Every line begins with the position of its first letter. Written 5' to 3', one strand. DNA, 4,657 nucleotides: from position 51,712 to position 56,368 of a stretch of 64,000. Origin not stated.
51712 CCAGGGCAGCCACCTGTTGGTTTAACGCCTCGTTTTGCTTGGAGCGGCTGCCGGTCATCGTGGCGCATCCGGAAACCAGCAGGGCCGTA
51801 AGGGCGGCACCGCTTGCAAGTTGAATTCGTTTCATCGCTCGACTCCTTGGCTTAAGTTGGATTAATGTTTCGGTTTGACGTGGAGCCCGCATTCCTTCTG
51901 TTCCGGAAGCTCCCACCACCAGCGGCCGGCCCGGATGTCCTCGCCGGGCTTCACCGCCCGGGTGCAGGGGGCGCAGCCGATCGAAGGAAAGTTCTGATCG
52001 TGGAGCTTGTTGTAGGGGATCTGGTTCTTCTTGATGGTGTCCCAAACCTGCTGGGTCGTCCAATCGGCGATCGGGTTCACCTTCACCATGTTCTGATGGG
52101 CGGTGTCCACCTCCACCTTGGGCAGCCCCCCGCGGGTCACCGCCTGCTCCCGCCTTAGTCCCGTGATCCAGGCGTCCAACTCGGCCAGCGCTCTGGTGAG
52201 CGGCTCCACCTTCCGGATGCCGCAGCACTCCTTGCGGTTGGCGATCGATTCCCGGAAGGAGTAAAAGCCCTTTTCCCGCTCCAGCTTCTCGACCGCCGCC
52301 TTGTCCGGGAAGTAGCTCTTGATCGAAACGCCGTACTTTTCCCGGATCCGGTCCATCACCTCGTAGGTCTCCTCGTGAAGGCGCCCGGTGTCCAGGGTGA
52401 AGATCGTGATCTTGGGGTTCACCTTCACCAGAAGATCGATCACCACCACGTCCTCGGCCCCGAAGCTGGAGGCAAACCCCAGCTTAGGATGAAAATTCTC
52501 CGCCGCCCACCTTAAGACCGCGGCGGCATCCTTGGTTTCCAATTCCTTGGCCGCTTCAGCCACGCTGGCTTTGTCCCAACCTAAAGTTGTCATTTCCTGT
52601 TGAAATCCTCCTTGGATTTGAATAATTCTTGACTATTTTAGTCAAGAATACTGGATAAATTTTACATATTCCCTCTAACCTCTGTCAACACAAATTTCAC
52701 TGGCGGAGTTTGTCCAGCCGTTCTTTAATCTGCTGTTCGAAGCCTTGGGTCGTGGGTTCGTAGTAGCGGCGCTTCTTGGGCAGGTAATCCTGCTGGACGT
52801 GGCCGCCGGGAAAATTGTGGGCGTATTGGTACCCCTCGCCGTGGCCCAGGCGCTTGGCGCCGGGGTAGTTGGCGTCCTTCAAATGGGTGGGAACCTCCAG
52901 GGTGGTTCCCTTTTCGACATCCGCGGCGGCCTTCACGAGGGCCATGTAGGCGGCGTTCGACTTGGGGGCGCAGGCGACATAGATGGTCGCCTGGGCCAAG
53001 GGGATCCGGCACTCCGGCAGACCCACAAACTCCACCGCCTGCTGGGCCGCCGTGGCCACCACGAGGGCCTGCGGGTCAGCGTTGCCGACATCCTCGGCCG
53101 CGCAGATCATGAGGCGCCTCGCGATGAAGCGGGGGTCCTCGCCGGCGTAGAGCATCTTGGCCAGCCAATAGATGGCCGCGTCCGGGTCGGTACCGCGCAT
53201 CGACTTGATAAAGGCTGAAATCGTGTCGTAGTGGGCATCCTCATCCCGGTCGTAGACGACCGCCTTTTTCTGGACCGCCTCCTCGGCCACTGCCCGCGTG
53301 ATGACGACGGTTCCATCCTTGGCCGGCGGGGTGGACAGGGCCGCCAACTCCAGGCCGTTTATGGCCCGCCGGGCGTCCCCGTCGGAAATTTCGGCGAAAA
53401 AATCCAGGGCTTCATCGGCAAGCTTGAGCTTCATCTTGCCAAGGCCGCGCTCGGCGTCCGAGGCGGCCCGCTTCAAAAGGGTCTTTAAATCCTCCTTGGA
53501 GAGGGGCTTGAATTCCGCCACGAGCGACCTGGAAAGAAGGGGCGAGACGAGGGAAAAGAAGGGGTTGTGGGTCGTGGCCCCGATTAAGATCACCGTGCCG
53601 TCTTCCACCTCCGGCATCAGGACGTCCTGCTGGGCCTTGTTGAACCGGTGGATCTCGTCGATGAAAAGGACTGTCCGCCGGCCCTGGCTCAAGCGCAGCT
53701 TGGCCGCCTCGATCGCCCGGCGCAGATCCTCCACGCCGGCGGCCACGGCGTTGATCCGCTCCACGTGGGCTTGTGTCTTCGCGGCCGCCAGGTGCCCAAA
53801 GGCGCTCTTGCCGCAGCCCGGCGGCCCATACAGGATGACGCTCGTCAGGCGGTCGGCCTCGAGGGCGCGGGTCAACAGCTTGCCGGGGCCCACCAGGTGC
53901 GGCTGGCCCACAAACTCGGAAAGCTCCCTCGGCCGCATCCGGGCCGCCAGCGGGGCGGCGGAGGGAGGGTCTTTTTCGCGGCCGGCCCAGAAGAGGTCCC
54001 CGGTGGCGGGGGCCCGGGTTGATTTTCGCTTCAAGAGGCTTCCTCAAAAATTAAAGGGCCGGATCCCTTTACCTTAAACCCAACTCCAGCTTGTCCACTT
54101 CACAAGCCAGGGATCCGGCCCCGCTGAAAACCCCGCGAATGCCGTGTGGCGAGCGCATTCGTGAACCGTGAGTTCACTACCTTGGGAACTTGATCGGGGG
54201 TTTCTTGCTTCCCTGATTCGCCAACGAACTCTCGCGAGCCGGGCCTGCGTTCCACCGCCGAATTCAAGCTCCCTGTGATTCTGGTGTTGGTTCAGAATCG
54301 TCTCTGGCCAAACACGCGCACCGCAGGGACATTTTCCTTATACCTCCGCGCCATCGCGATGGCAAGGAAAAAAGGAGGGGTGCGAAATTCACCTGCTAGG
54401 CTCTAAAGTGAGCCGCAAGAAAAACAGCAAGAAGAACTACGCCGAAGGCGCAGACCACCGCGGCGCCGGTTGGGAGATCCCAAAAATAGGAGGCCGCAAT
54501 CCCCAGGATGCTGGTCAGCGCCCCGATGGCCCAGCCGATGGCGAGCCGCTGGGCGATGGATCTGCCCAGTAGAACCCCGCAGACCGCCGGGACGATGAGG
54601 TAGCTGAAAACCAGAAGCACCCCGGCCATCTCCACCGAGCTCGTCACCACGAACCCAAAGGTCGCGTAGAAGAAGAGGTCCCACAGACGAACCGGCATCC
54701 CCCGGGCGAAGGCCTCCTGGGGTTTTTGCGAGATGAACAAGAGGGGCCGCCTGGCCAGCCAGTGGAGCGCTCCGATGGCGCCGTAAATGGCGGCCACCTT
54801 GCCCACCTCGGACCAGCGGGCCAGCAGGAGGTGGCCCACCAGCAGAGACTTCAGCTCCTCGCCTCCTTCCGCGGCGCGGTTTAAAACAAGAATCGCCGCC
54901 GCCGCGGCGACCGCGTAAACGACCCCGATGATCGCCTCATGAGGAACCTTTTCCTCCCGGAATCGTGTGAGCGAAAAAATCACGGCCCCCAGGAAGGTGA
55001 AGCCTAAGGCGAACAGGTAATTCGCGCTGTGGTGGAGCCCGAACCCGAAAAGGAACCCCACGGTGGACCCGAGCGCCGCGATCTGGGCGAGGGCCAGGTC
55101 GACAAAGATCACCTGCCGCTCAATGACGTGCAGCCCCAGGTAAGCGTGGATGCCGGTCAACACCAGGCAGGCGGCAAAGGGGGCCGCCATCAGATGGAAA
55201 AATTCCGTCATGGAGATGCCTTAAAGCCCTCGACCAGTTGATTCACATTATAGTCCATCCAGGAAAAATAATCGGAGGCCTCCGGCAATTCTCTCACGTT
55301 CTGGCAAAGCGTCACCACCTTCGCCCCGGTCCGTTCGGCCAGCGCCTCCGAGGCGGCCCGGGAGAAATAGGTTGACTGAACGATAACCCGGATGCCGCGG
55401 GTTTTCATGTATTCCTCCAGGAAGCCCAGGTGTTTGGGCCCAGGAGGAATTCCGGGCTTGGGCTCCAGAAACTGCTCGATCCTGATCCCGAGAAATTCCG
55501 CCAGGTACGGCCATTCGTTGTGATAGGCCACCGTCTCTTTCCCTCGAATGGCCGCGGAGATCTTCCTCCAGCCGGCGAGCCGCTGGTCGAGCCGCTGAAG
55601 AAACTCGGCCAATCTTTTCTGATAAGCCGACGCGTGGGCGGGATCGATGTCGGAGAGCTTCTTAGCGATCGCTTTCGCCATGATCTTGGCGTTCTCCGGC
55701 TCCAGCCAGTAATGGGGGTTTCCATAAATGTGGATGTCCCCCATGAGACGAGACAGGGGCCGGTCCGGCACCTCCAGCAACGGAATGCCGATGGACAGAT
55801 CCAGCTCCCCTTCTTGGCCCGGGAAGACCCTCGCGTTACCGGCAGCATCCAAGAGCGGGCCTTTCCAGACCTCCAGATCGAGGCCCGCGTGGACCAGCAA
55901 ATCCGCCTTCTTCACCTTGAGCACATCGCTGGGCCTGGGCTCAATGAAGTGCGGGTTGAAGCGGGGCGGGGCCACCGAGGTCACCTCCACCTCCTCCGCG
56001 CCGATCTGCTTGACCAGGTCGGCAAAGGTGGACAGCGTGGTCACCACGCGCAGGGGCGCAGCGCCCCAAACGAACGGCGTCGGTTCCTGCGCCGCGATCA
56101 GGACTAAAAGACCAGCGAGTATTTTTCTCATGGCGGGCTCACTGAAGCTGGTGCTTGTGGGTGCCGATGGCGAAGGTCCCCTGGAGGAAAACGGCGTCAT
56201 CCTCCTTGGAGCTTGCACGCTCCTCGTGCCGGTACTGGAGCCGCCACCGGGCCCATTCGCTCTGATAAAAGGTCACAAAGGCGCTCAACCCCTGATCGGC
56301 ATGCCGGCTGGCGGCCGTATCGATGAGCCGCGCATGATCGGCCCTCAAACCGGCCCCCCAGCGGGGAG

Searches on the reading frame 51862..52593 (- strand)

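Call 53: search_protein_families(library=pfam, proteins=[window:51862-52593:-], max_evalue=0.00001)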
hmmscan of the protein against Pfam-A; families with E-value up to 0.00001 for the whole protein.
window:51862-52593:- (243 aa): 1 family
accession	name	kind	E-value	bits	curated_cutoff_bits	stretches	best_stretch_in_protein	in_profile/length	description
PF01507.26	PAPS_reduct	-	1.4e-52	178.7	22.5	1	40-213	4-175/175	Phosphoadenosine phosphosulfate reductase domain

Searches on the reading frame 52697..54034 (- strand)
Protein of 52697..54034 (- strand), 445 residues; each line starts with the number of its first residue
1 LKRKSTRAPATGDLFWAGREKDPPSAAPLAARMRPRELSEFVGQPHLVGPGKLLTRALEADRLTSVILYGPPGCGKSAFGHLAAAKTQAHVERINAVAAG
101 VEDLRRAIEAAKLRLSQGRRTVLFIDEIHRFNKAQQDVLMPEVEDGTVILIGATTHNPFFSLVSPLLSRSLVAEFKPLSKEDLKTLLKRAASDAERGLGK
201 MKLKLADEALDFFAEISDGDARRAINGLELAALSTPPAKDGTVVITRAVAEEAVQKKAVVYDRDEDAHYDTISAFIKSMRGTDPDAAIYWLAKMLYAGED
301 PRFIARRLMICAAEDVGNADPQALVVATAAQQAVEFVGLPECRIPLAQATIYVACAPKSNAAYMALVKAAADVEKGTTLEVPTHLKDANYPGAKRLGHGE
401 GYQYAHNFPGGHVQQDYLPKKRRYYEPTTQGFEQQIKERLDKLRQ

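Call 53: search_protein_families(library=pfam, proteins=[window:52697-54034:-], max_evalue=0.00001)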
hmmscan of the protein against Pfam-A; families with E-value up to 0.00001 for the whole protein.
window:52697-54034:- (445 aa): 6 families
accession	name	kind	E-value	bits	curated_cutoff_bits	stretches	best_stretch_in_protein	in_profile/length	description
PF12002.13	MgsA_C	-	1.3e-71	240.3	27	1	281-443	1-166/167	MgsA AAA+ ATPase C terminal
PF16193.11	AAA_assoc_2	-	1e-27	96.6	34.3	1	200-280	2-81/81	AAA C-terminal domain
PF05496.18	RuvB_N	-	5.9e-15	55.8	27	1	33-152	1-118/159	Holliday junction DNA helicase RuvB P-loop domain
PF00004.35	AAA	-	6.2e-15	56.3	21.2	1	66-170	1-123/131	ATPase family associated with various cellular activities (AAA)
PF13191.12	AAA_16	-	8.2e-07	30.1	32.6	0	96-139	108-152/167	AAA ATPase domain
PF07728.20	AAA_5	-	1.9e-06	28.4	22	1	66-155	2-102/139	AAA domain (dynein-related subfamily)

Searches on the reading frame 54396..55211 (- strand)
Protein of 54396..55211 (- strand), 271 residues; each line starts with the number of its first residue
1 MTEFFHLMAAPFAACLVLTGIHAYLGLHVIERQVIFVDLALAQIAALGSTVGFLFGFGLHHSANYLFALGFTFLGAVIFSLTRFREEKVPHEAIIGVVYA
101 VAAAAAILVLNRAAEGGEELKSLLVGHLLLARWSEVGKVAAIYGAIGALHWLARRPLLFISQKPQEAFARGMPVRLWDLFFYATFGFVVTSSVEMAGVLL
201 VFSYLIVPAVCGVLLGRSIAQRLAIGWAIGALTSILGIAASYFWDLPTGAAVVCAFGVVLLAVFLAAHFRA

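Call 53: search_protein_families(library=pfam, proteins=[window:54396-55211:-], max_evalue=0.00001)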
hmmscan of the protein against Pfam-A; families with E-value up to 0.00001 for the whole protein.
window:54396-55211:- (271 aa): 2 families
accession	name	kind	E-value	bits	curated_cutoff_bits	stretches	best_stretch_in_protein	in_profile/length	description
PF00950.22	ABC-3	-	2.1e-29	103.3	20.1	1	6-265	3-256/258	ABC 3 transport family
PF01032.23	FecCD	-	9e-08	31.9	26.5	1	42-263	80-308/311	FecCD transport family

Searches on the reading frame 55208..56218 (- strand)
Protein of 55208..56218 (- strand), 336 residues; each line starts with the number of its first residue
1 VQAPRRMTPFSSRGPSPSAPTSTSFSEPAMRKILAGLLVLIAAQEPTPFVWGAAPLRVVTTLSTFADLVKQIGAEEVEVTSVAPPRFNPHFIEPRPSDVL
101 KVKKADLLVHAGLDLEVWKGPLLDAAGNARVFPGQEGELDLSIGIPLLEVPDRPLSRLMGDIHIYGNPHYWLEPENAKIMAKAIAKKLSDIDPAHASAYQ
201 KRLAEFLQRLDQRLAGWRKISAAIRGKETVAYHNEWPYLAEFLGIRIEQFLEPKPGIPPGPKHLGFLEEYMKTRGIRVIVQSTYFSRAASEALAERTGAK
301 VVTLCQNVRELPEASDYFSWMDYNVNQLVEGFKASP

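Call 84: search_protein_families(library=pfam, proteins=[window:55208-56218:-], max_evalue=0.001)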
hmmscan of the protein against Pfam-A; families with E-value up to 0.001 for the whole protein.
window:55208-56218:- (336 aa): 1 family
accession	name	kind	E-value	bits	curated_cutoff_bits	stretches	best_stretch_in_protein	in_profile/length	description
PF01297.22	ZnuA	-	2.4e-56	191.6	29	1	58-331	1-263/263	Zinc-uptake complex component A periplasmic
